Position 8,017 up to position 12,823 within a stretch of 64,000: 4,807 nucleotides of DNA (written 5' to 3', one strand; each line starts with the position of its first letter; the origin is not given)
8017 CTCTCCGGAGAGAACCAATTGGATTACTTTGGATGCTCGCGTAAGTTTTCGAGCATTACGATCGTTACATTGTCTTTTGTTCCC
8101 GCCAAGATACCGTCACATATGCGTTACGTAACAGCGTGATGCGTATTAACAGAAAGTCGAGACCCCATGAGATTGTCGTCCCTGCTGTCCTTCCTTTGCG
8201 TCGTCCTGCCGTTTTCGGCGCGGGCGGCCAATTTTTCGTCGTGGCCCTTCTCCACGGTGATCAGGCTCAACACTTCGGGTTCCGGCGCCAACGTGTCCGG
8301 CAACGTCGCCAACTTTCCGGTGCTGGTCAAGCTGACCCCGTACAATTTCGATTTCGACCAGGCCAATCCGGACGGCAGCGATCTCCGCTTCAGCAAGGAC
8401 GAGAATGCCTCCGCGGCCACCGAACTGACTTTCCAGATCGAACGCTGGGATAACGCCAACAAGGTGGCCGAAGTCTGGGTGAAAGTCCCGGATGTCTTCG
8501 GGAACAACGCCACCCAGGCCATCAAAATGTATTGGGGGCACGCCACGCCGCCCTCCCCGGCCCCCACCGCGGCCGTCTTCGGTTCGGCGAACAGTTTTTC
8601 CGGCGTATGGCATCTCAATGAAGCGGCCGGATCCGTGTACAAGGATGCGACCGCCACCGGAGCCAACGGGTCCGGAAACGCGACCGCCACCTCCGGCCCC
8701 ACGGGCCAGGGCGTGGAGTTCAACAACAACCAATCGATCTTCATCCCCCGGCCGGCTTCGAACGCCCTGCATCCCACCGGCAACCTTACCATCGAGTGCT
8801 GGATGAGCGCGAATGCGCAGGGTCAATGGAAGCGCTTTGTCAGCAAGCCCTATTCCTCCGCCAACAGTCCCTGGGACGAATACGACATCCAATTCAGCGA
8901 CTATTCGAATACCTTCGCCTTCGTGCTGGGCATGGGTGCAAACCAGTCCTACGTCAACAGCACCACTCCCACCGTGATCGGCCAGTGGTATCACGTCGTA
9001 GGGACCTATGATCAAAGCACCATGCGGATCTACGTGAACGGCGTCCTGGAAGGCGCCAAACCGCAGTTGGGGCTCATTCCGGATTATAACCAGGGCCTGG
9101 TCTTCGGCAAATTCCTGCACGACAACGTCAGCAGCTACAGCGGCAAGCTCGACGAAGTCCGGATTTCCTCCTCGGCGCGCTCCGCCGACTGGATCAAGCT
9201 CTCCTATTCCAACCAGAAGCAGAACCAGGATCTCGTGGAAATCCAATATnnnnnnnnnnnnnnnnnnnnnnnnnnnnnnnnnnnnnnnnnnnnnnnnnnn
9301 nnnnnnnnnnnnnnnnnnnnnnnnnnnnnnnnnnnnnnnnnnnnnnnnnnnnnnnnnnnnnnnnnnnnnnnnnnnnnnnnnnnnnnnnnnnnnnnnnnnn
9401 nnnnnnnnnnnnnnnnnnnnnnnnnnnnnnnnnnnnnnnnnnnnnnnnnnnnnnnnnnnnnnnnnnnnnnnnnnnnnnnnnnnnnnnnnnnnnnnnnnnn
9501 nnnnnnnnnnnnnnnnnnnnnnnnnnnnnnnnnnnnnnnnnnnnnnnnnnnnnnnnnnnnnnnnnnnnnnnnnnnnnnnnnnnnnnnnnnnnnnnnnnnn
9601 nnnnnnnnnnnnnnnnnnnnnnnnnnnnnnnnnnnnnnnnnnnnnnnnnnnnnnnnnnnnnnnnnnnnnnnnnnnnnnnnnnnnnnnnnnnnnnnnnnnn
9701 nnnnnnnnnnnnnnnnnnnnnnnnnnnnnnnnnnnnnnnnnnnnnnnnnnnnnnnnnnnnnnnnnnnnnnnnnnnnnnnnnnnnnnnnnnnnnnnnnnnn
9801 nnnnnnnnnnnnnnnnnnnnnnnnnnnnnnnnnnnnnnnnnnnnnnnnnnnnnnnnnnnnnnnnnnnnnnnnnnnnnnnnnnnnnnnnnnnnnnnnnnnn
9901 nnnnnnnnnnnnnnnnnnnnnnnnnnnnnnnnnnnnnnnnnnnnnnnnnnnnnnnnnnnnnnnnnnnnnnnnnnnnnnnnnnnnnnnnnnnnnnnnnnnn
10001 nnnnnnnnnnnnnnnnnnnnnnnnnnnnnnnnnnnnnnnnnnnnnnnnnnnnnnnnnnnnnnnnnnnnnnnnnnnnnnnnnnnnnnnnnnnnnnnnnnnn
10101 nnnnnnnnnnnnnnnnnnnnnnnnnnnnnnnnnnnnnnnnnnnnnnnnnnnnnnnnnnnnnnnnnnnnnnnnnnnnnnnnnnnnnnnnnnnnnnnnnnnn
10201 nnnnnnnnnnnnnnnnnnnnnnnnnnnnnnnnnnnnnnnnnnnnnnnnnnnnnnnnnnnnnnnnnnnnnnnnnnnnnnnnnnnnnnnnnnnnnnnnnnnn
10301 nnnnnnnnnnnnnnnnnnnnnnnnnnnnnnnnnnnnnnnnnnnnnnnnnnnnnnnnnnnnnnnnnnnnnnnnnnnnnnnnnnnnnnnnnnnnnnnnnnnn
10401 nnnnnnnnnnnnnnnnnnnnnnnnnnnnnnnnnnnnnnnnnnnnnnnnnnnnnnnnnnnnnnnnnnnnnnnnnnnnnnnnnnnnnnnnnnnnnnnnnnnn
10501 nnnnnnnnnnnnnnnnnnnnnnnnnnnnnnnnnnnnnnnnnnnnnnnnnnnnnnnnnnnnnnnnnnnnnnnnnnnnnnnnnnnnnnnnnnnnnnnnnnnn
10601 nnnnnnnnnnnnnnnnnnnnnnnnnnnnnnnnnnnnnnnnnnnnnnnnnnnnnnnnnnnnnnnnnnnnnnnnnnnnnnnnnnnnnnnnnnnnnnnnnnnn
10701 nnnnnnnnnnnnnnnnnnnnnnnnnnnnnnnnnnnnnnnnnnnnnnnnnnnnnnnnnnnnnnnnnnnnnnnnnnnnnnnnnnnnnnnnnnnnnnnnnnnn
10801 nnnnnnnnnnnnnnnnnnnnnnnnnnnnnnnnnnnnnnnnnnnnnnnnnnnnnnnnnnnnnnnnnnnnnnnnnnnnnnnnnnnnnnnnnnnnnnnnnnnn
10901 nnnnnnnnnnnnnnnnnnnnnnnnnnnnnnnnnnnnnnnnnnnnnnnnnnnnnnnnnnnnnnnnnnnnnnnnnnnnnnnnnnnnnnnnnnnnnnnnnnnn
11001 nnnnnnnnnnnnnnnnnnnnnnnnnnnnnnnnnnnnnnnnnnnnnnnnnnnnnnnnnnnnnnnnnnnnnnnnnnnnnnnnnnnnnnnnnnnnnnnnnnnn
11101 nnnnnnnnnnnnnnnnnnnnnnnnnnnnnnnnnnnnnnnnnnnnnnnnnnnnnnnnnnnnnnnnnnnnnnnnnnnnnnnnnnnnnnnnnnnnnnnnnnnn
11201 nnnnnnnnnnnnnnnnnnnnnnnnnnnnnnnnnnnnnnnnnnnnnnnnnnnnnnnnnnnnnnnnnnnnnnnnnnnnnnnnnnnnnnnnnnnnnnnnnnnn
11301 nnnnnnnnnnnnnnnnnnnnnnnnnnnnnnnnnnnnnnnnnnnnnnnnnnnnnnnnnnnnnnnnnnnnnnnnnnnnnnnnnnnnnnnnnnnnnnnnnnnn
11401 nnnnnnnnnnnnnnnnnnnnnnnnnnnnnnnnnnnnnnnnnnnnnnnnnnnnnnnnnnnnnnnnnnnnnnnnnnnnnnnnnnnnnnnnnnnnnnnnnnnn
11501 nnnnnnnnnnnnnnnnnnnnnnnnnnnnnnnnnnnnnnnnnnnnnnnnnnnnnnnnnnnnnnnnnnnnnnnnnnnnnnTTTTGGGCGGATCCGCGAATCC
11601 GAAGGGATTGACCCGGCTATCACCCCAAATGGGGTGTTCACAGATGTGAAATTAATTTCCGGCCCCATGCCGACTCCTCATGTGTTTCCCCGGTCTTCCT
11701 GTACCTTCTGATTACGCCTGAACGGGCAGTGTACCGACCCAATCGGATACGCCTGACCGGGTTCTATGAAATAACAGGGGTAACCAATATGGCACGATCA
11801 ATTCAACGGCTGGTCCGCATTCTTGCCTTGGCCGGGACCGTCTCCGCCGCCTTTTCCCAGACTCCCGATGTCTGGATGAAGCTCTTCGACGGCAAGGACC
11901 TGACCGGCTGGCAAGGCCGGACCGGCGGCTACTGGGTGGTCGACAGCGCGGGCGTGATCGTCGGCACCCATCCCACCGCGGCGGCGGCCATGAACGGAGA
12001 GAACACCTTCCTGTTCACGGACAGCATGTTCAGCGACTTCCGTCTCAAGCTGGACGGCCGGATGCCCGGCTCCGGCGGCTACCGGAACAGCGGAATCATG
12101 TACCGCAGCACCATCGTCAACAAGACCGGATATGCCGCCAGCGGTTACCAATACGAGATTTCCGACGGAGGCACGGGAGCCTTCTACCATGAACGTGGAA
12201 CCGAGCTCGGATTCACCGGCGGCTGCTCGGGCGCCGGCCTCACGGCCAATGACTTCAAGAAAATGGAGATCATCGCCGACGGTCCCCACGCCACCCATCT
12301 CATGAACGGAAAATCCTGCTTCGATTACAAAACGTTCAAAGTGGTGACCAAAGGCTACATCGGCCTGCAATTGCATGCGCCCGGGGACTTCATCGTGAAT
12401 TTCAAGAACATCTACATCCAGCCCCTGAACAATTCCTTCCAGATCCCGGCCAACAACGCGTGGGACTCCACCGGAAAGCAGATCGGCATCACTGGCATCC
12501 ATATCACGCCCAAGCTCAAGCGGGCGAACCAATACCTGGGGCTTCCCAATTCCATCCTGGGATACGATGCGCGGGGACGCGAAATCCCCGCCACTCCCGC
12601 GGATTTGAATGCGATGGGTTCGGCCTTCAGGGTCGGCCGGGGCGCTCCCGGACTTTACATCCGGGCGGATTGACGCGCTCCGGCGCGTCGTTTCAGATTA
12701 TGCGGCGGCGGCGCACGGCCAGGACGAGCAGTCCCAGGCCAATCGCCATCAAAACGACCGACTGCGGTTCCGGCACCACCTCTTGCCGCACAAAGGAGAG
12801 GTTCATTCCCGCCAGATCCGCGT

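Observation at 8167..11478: Giant secreted DUF2341–LamG–collagen(151 Gly-X-Y)–7-bladed-propeller protein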

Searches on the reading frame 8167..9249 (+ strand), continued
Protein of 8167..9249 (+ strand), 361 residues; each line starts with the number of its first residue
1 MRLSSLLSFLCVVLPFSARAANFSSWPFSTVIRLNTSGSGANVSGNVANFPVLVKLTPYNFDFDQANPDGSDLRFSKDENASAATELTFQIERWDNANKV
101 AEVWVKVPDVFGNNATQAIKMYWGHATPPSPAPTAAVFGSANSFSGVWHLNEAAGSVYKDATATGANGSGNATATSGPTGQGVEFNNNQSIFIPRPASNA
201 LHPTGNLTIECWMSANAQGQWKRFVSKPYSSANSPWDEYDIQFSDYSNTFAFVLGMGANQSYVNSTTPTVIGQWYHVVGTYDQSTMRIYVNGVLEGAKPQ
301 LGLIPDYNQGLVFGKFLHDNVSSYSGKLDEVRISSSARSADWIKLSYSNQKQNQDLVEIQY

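Call 47: fold_search(model_id=the predicted structure, library=pdb)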
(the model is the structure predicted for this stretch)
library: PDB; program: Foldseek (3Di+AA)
matches with E <= 10: 1450; with E <= 0.001: 419
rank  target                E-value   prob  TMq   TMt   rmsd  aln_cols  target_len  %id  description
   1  1diw                  1.2e-10  1.00  0.50  0.39   3.6       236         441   17  THE HC FRAGMENT OF TETANUS TOXIN COMPLEXED WITH GALACTOSE (released 2000-03-24)
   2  1s0i_A                1.8e-10  1.00  0.45  0.26  17.0       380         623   12  Trypanosoma cruzi trans-sialidase in complex with sialyl-lactose (Michaelis complex) (released 2004-05-18)
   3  7oh0_A                3.4e-10  1.00  0.45  0.36   4.8       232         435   17  Tetanus neurotoxin HC domain in complex with TT104-Fab1 (released 2021-10-27)
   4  3hmy_A                4.0e-10  1.00  0.47  0.37   4.6       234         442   17  Crystal structure of HCR/T complexed with GT2 (released 2009-07-14)
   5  7by5                  4.3e-10  1.00  0.50  0.14   3.6       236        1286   17  Tetanus neurotoxin mutant-(H233A/E234Q/H237A/Y375F) (released 2021-02-17)
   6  1a8d                  4.3e-10  1.00  0.50  0.39   5.7       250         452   16  TETANUS TOXIN C FRAGMENT (released 1998-10-14)
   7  7ce2_A                5.0e-10  1.00  0.49  0.38   3.9       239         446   17  The Crystal structure of TeNT Hc complexed with neutralizing antibody (released 2021-04-07)
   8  9fyq_C                9.0e-10  1.00  0.48  0.39   3.9       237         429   17  Cryo-EM structure of native SV2A in complex with TeNT-Hc, gangliosides and Pro-Macrobody 5 (released 2025-05-21)
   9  5jmc_A                9.0e-10  1.00  0.47  0.39   4.6       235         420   13  Receptor binding domain of Botulinum neurotoxin A in complex with rat SV2C (released 2016-06-15)
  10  1ms1_A                9.5e-10  1.00  0.44  0.26  17.1       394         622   12  Monoclinic form of Trypanosoma cruzi trans-sialidase, in complex with 3-deoxy-2,3-dehydro-N-acetylneuraminic acid (DAN (released 2003-03-25)
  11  6hox                  1.1e-09  1.00  0.49  0.40   3.3       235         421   13  Crystal structure of the binding domain of Paraclostridial Mosquitocidal Protein 1 (released 2019-07-10)
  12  5n0c_B                1.1e-09  1.00  0.49  0.14   3.6       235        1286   17  Crystal structure of the tetanus neurotoxin in complex with GM1a (released 2017-06-21)
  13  5n0b_A                1.1e-09  1.00  0.48  0.14   3.8       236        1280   17  Crystal structure of the tetanus neurotoxin in complex with GD1a (released 2017-06-21)
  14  5n0c_A                1.1e-09  1.00  0.48  0.14   4.1       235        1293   16  Crystal structure of the tetanus neurotoxin in complex with GM1a (released 2017-06-21)
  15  3b69                  1.1e-09  1.00  0.44  0.26  14.2       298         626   12  T cruzi Trans-sialidase complex with benzoylated NANA derivative (released 2008-05-13)
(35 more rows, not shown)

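Call 73: search_protein_families(library=phrogs, proteins=[window:8167-9249:+], max_evalue=0.001)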
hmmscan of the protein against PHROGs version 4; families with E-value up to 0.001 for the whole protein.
window:8167-9249:+ (361 aa): 5 families
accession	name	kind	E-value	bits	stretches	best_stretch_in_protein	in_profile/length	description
phrog_3545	-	unknown function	3.6e-12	46.2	1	140-341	748-967/1115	-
phrog_8510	-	head and packaging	4.4e-09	35.6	1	158-339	707-889/1348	virion structural protein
phrog_24074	-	unknown function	5.3e-08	32.6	1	261-334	535-606/892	-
phrog_13163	-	tail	1.1e-06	27.9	1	204-337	577-703/976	baseplate wedge subunit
phrog_38322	-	unknown function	0.00054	20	1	202-335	352-487/506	-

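Call 82: search_solved_structures(query=window:8167-9249:+, max_evalue=0.01)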
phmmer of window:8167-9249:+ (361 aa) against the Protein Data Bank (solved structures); distinct sequences matched with E-value up to 0.01: 1.
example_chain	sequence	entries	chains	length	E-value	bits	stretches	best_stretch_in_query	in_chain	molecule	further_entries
4dqa_A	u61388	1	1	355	2.7e-05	26.5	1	258-345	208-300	uncharacterized protein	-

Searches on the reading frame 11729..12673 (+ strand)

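Call 7: search_protein_families(library=pfam, proteins=[window:11729-12673:+], max_evalue=0.001)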
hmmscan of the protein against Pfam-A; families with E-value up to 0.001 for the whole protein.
window:11729-12673:+ (314 aa): 1 family
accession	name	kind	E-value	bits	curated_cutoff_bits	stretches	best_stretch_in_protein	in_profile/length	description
PF06439.18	3keto-disac_hyd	-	9.2e-32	111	26.8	1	49-230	2-186/187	3-keto-disaccharide hydrolase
